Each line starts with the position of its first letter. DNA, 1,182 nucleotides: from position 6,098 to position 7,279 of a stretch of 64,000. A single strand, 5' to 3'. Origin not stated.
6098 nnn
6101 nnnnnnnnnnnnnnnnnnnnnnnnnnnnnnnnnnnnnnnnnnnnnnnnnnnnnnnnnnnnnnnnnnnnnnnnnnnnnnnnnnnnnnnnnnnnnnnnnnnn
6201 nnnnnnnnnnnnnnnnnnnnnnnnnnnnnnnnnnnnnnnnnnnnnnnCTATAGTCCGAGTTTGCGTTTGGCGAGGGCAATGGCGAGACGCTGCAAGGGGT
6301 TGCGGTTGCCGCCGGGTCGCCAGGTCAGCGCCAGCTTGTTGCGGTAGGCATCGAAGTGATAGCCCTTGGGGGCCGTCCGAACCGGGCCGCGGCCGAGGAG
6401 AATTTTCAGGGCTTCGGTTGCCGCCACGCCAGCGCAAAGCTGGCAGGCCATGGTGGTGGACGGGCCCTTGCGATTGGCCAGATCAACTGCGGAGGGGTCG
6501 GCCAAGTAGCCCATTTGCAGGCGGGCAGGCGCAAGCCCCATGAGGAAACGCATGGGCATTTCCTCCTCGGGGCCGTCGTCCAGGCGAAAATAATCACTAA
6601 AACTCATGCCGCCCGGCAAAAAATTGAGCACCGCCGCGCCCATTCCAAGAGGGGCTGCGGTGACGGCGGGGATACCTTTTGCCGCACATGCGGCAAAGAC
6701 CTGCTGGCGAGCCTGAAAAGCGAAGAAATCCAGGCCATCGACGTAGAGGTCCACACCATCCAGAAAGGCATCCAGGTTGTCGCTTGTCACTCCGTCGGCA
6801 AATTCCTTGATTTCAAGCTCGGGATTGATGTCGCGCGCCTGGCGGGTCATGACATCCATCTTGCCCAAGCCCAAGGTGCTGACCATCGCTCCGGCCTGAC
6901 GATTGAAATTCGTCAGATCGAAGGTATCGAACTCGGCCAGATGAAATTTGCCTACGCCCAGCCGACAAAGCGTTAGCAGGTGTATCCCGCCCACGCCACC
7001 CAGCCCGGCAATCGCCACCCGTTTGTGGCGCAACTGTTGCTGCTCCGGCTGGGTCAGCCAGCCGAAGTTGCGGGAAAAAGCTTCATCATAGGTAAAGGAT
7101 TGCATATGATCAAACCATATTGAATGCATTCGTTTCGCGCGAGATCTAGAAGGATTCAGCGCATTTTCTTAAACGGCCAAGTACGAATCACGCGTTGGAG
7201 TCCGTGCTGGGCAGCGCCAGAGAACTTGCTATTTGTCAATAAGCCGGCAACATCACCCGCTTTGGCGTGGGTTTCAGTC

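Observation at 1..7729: Co-directional low-GC island joining exosortase substrates, an N-acyl amino acid synthase and an E1-like/nitroreductase pair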

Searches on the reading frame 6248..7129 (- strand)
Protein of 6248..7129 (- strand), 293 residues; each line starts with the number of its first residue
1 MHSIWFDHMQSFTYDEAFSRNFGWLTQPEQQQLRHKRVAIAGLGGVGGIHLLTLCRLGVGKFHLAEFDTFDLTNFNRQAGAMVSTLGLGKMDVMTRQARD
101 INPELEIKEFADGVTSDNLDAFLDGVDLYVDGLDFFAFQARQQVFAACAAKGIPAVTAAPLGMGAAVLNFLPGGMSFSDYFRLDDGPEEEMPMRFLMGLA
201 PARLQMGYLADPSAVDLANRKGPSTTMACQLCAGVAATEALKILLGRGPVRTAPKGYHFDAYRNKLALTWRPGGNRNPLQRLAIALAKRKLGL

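Call 3: search_protein_families(library=ncbifam, proteins=[window:6248-7129:-], max_evalue=0.01)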
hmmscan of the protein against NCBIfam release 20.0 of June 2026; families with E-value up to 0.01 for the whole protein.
window:6248-7129:- (293 aa): 23 families
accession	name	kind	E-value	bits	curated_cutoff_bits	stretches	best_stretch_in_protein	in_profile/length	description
NF006077.0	PRK08223.1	equivalog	7.8e-140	465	266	1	9-291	2-285/296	hypothetical protein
NF011424.0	PRK14851.1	subfamily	4.8e-95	319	1170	1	14-289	22-297/679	hypothetical protein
NF011425.0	PRK14852.1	equivalog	7.5e-83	278.9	1337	1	15-289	312-586/989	hypothetical protein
TIGR02356.1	adenyl_thiF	equivalog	4.6e-24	84.9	275.25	1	28-182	14-167/203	thiazole biosynthesis adenylyltransferase ThiF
NF004281.0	PRK05690.1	subfamily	9.6e-22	77.4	266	1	28-167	25-162/250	molybdopterin-synthase adenylyltransferase MoeB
NF006444.0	PRK08762.1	equivalog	9.6e-22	77.1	449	1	28-172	140-282/387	molybdopterin-synthase adenylyltransferase MoeB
NF006395.0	PRK08644.1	equivalog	2.5e-21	76.3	159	1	26-137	21-131/215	sulfur carrier protein ThiS adenylyltransferase ThiF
NF005901.0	PRK07877.1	equivalog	2.5e-21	75.6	476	1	19-156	91-225/722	Rv1355c family protein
TIGR02354.1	thiF_fam2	equivalog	5e-19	69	152.2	1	30-134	16-119/200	thiamine biosynthesis protein ThiF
NF004111.0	PRK05600.1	equivalog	1.1e-17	64.2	437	1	28-161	34-165/371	ThiF family adenylyltransferase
NF011696.0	PRK15116.1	equivalog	1.4e-17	64.2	304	1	27-160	22-154/268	tRNA cyclic N6-threonylcarbamoyladenosine(37) synthase TcdA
TIGR02355.1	moeB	equivalog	6.6e-17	61.7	376.55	1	30-167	19-154/240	molybdopterin-synthase adenylyltransferase MoeB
NF005646.0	PRK07411.1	equivalog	2e-14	53.5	633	1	30-162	33-163/390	molybdopterin-synthase adenylyltransferase MoeB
NF006204.0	PRK08328.1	equivalog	2.7e-14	53.3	339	1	18-174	10-165/231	hypothetical protein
NF005902.0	PRK07878.1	equivalog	3.1e-14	52.7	647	1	29-154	36-159/392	adenylyltransferase/sulfurtransferase MoeZ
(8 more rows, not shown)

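Call 4: search_protein_families(library=pfam, proteins=[window:6248-7129:-], max_evalue=0.01)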
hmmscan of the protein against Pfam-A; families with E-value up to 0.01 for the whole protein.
window:6248-7129:- (293 aa): 1 family
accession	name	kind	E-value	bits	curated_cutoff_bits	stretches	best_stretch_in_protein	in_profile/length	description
PF00899.27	ThiF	-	1e-42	146.4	28.1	1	24-265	9-223/238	ThiF family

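Call 14: find_homologous_proteins(query=window:6248-7129:-, max_evalue=1e-20)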
Query window:6248-7129:- (293 aa): 8000 proteins with E <= 1e-20 among 8000 candidates; the best 120 are listed.
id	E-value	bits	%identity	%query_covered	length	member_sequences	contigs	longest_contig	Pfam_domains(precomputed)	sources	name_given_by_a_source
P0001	1.1e-188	644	100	97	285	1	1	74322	PF00899.28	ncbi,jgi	-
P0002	1.1e-183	627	98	97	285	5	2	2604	PF00899.28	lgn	-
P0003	2.0e-178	610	91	99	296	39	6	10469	PF00899.28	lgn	-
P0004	2.5e-173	593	91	97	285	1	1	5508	PF00899.28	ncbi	ncbi:MAG: ThiF family adenylyltransferase [Sulfuricella sp.]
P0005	1.8e-170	584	91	97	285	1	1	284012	PF00899.28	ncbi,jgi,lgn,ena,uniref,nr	ncbi:ThiF family adenylyltransferase [Sulfuricella sp.]|uniref:ThiF family adenylyltransferase n=1 T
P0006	3.6e-170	583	90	97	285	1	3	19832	PF00899.28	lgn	-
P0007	4.1e-170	583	90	97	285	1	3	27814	PF00899.28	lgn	-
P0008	1.1e-169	581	90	97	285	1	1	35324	PF00899.28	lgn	-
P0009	2.3e-169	580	90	97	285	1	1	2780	PF00899.28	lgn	-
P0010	1.7e-168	577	89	97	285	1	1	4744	PF00899.28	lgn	-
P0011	8.5e-168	575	89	97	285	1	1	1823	PF00899.28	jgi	jgi:molybdopterin/thiamine biosynthesis adenylyltransferase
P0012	3.0e-166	570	88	97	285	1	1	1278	PF00899.28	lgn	-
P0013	3.2e-166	570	88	97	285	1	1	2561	PF00899.28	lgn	-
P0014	7.7e-166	569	87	97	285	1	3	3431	PF00899.28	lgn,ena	-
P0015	1.7e-165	568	87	97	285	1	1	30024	PF00899.28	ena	-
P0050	5.2e-162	556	86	97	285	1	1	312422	PF00899.28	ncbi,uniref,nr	ncbi:ThiF family adenylyltransferase [Thiobacillus denitrificans]|uniref:THIF-type NAD/FAD binding f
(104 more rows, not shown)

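Call 15: find_encoding_contigs(protein=P0001, flank=10000, max_places=3)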
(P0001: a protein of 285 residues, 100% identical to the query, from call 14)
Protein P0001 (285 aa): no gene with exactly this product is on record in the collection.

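Call 16: find_encoding_contigs(protein=P0005, flank=10000, max_places=3)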
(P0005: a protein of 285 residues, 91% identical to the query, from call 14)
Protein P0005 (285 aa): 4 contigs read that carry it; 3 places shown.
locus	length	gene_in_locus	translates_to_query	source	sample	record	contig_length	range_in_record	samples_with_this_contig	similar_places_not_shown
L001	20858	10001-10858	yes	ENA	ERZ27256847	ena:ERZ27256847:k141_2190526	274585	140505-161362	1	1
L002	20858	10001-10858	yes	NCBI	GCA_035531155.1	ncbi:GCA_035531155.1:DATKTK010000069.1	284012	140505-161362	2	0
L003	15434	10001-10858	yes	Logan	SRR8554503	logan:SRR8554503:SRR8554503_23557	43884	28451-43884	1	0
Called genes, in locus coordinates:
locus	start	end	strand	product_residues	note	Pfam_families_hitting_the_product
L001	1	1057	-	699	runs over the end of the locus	PF01590:GAF (weak), PF02518:HATPase_c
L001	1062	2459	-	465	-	PF02397:Bac_transf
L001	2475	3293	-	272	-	PF13365:Trypsin_2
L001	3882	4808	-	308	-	PF08238:Sel1, PF01464:SLT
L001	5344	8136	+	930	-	-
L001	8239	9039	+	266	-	PF21926:FeeM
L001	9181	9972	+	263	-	PF21926:FeeM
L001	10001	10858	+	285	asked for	PF00899:ThiF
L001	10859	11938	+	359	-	PF00881:Nitroreductase (faint)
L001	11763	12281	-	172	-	-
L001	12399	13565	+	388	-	PF26711:DUF8239, PF07589:PEP_exosort_dom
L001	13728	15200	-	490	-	PF06980:DUF1302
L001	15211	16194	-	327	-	PF16697:Yop-YscD_cpl, PF00498:FHA, PF00005:ABC_tran, PF02463:SMC_N (weak), PF13304:AAA_21 (weak)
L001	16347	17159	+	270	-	PF17131:TP_0789-like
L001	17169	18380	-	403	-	PF12704:MacB_PCD, PF02687:FtsX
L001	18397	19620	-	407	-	PF12704:MacB_PCD, PF02687:FtsX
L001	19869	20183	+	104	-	-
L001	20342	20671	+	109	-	PF14229:DUF4332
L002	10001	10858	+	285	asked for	PF00899:ThiF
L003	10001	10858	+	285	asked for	PF00899:ThiF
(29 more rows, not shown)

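Call 17: find_encoding_contigs(protein=P0050, flank=10000, max_places=3)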
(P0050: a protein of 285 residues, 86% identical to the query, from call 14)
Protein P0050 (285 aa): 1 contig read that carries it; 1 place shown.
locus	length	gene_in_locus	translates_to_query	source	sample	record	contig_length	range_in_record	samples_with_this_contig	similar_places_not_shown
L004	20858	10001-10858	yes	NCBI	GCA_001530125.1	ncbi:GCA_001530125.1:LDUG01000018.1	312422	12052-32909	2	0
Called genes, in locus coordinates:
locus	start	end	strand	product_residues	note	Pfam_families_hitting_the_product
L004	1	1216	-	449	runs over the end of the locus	PF00289:Biotin_carb_N, PF02222:ATP-grasp, PF02786:CPSase_L_D2, PF07478:Dala_Dala_lig_C, PF02785:Biotin_carb_C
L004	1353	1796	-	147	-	PF00364:Biotin_lipoyl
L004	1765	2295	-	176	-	PF01220:DHquinase_II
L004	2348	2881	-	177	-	PF00578:AhpC-TSA, PF08534:Redoxin, PF00085:Thioredoxin (weak), PF13905:Thioredoxin_8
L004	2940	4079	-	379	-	PF01578:Cytochrom_C_asm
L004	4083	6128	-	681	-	PF05140:ResB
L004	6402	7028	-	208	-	PF00034:Cytochrom_C, PF13442:Cytochrome_CBB3 (weak), PF21342:SoxA-TsdA_cyt-c (faint), PF00034:Cytochrom_C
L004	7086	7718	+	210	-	PF03193:RsgA_GTPase (faint), PF02421:FeoB_N (weak), PF01926:MMR_HSR1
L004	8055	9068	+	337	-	PF00490:ALAD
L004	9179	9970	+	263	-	PF21926:FeeM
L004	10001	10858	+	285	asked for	PF00899:ThiF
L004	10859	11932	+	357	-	PF00881:Nitroreductase (faint)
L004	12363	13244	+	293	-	PF07589:PEP_exosort_dom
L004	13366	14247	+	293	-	PF01209:Ubie_methyltran, PF05175:MTS (weak), PF13489:Methyltransf_23 (weak), PF13847:Methyltransf_31, PF02390:Methyltransf_4, PF08241:Methyltransf_11, PF08242:Methyltransf_12, PF13649:Methyltransf_25, +1 more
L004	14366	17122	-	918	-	PF00515:TPR_1 (faint), PF23914:TPR_CcmH_CycH (weak), PF13414:TPR_11, PF14559:TPR_19, PF23914:TPR_CcmH_CycH, PF25060:ARM_TT21_2nd (weak), PF12895:ANAPC3 (weak), PF14559:TPR_19, +19 more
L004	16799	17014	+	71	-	-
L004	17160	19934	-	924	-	PF14559:TPR_19, PF13432:TPR_16 (weak), PF23914:TPR_CcmH_CycH (weak), PF13432:TPR_16, PF14559:TPR_19, PF13432:TPR_16 (weak), PF12895:ANAPC3 (weak), PF14559:TPR_19, +21 more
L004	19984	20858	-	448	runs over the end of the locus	PF00072:Response_reg, PF00158:Sigma54_activat, PF14532:Sigma54_activ_2, PF07728:AAA_5 (faint), PF25601:AAA_lid_14, PF02954:HTH_8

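Call 22: find_related_loci(query=A1, collection=genome_contigs, flank=10000)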
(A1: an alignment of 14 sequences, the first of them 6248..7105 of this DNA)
Query A1 (285 aa) in genome_contigs; peptide patterns used: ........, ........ (x = any residue, [..] = any of these).
344 stretches matched a pattern; 322 encode a relative of the query (tblastn E <= 1e-3); the best 80 are kept; 80 distinct loci.
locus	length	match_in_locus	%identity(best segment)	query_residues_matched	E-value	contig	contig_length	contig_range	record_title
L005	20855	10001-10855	91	1-285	1e-174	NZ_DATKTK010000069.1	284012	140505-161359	MAG: Sulfuricella sp. isolate SMAG_U14079 k141_1429200, whole genome shotgun sequence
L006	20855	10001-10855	91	1-285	6e-169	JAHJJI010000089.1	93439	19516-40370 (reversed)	MAG: Gammaproteobacteria bacterium isolate Modern_marine_rock_biofilm.mb.30 Modern_marine_rock.mb.30_k141_558068, whole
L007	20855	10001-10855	91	1-285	2e-168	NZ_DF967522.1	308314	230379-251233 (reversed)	Sulfuricella sp. T08, whole genome shotgun sequence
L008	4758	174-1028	85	1-285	9e-170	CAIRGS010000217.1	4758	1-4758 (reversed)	MAG: uncultured Nitrosomonadales bacterium isolate Loclat_bin-08429 genome assembly, contig: bin-08429:217/297, whole ge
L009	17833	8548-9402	85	1-285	2e-165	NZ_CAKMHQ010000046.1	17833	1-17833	Candidatus Nitrotoga sp. 1052, whole genome shotgun sequence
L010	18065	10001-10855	84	1-285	3e-164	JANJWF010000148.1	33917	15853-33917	MAG: Thiobacillus sp. isolate RC343_metabat.bin.22 RC343_k141_291774, whole genome shotgun sequence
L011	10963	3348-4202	84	1-285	2e-163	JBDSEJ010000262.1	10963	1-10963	MAG: Candidatus Nitrotoga sp. isolate cluster1_bin.201 k127_2432019, whole genome shotgun sequence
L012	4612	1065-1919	85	1-285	6e-167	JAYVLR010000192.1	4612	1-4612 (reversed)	MAG: Thiobacillaceae bacterium isolate GL54_UP_metabinner_6_sub GL54_UP_metabinner_6_sub_191, whole genome shotgun seque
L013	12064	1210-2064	83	1-285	1e-162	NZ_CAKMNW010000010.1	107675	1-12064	Candidatus Nitrotoga sp. M5, whole genome shotgun sequence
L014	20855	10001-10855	82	1-285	9e-160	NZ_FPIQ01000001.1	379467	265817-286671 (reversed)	Nitrosovibrio sp. Nv17, whole genome shotgun sequence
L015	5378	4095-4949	88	1-285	6e-162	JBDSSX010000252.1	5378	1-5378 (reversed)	MAG: Nitrosospira sp. isolate cluster1_bin.544 k127_1049656, whole genome shotgun sequence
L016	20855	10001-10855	86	1-285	1e-156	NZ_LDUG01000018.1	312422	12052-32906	Thiobacillus denitrificans strain RG RG18, whole genome shotgun sequence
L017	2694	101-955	81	1-285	4e-166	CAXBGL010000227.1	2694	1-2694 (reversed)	MAG TPA_asm: uncultured Nitrosomonas sp. isolate ERR2762116_concoct_37 genome assembly, contig: ERZ3422114.48574, whole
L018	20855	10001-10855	85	1-285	1e-156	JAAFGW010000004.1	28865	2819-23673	MAG: Sulfuriferula multivorans isolate Bin2_2 scaffold_644, whole genome shotgun sequence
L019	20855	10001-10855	85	1-285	8e-154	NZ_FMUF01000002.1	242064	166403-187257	Nitrosospira sp. Nsp1, whole genome shotgun sequence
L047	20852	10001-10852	68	1-284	9e-129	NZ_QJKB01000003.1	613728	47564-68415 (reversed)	Undibacterium pigrum strain DSM 19792 Ga0244539_103, whole genome shotgun sequence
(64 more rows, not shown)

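Call 39: search_solved_structures(query=window:6248-7105:-, max_evalue=0.00001)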
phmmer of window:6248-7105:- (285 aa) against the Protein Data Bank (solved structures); distinct sequences matched with E-value up to 0.00001: 32.
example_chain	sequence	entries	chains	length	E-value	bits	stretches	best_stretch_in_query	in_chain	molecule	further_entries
4d79_A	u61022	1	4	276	4.4e-16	62.2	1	23-154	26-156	TRNA THREONYLCARBAMOYLADENOSINE DEHYDRATASE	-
4yed_A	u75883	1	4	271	5.7e-16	61.9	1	23-154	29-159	tRNA threonylcarbamoyladenosine dehydratase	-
4d7a_A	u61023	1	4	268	5.8e-16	61.8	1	23-154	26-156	TRNA THREONYLCARBAMOYLADENOSINE DEHYDRATASE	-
4rdh_A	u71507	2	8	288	6.5e-16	61.7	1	23-154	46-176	tRNA threonylcarbamoyladenosine dehydratase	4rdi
1zud_1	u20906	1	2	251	4.8e-14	55.6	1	21-199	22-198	Adenylyltransferase thiF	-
1zfn_A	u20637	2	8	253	4.9e-14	55.5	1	21-199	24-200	Adenylyltransferase thiF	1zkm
1jw9_B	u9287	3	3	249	5.6e-12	48.8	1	22-160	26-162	MOLYBDOPTERIN BIOSYNTHESIS MOEB PROTEIN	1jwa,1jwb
9egb_A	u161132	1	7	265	1.1e-09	41.3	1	9-172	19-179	THIF-type NAD/FAD binding fold domain-containing protein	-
9egc_A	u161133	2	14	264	1.2e-09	41.2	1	9-172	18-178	THIF-type NAD/FAD binding fold domain-containing protein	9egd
6h78_A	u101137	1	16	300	6.5e-09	38.7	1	22-118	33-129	Ubiquitin-like modifier-activating enzyme 5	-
3guc_A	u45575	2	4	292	6.7e-09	38.7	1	22-118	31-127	Ubiquitin-like modifier-activating enzyme 5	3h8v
5iaa_A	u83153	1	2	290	6.9e-09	38.6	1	22-118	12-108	Ubiquitin-like modifier-activating enzyme 5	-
6h77_A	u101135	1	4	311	7.1e-09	38.6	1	22-118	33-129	Ubiquitin-like modifier-activating enzyme 5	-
5l95_A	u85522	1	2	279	1.4e-08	37.6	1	24-118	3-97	Ubiquitin-like modifier-activating enzyme 5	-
8se9_A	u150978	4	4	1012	2e-08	37.1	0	22-164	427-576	Ubiquitin-like modifier-activating enzyme 7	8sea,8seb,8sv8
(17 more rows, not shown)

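Call 48: search_protein_families(library=ncbifam, proteins=[L016:9113-9970:+, L005:8173-9039:+, L005:9166-9972:+], max_evalue=0.01)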
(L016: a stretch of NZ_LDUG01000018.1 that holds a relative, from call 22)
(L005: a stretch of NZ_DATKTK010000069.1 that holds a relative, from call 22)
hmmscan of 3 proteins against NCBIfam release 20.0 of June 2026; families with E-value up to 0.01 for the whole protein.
L016:9113-9970:+ (285 aa): 1 family
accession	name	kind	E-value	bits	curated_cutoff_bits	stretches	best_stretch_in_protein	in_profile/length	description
NF011425.0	PRK14852.1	equivalog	3.2e-17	61.7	1337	1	123-252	83-211/989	hypothetical protein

L005:8173-9039:+ (288 aa): 1 family
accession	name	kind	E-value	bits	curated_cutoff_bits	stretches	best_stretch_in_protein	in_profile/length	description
NF011425.0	PRK14852.1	equivalog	1e-14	53.4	1337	1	75-263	31-224/989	hypothetical protein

L005:9166-9972:+ (268 aa): 1 family
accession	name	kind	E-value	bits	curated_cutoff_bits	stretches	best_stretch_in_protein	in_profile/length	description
NF011425.0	PRK14852.1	equivalog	1.9e-17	62.5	1337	1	111-235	86-211/989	hypothetical protein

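Call 57: find_encoding_contigs(protein=P0003, flank=10000, max_places=6)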
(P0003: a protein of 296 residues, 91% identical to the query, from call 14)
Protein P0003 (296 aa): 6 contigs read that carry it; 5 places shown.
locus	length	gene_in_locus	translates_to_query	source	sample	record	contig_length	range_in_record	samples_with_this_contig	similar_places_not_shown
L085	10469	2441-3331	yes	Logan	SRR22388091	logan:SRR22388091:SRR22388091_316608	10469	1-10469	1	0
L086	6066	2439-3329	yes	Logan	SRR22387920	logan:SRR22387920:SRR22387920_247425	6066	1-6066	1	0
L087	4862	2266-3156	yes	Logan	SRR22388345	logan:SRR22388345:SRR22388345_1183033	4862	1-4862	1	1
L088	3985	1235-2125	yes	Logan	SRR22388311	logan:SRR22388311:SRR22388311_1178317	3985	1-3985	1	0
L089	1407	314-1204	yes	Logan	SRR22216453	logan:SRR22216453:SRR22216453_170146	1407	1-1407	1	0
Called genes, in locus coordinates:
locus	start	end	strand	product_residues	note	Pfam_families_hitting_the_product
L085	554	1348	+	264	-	PF21926:FeeM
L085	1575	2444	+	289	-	PF21926:FeeM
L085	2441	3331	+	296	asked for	PF00899:ThiF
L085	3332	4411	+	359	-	PF00881:Nitroreductase (faint), PF14512:TM1586_NiRdase (faint)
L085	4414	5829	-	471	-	PF06980:DUF1302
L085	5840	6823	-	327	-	PF16697:Yop-YscD_cpl, PF00498:FHA, PF00005:ABC_tran, PF02463:SMC_N (weak), PF13304:AAA_21 (weak)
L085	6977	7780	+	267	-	PF17131:TP_0789-like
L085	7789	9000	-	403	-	PF12704:MacB_PCD, PF02687:FtsX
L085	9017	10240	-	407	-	PF12704:MacB_PCD, PF02687:FtsX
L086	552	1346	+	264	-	PF21926:FeeM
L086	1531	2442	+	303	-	PF21926:FeeM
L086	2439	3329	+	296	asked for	PF00899:ThiF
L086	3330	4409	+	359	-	PF00881:Nitroreductase (faint), PF14512:TM1586_NiRdase (faint)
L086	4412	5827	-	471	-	PF06980:DUF1302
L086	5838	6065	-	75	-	?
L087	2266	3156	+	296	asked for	PF00899:ThiF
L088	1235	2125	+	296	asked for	PF00899:ThiF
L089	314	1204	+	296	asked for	PF00899:ThiF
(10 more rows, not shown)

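Call 58: find_encoding_contigs(protein=P0002, flank=10000, max_places=4)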
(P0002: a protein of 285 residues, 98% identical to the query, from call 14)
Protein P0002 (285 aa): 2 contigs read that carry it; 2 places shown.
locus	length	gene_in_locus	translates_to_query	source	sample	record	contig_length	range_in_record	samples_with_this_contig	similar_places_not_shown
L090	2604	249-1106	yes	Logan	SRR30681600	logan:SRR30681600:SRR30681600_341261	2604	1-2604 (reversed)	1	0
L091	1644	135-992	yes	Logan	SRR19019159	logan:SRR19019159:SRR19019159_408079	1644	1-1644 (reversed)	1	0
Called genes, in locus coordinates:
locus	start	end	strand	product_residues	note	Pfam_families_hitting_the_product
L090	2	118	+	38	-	?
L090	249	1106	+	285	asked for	PF00899:ThiF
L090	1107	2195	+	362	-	PF00881:Nitroreductase (faint)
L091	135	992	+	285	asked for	PF00899:ThiF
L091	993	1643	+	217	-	?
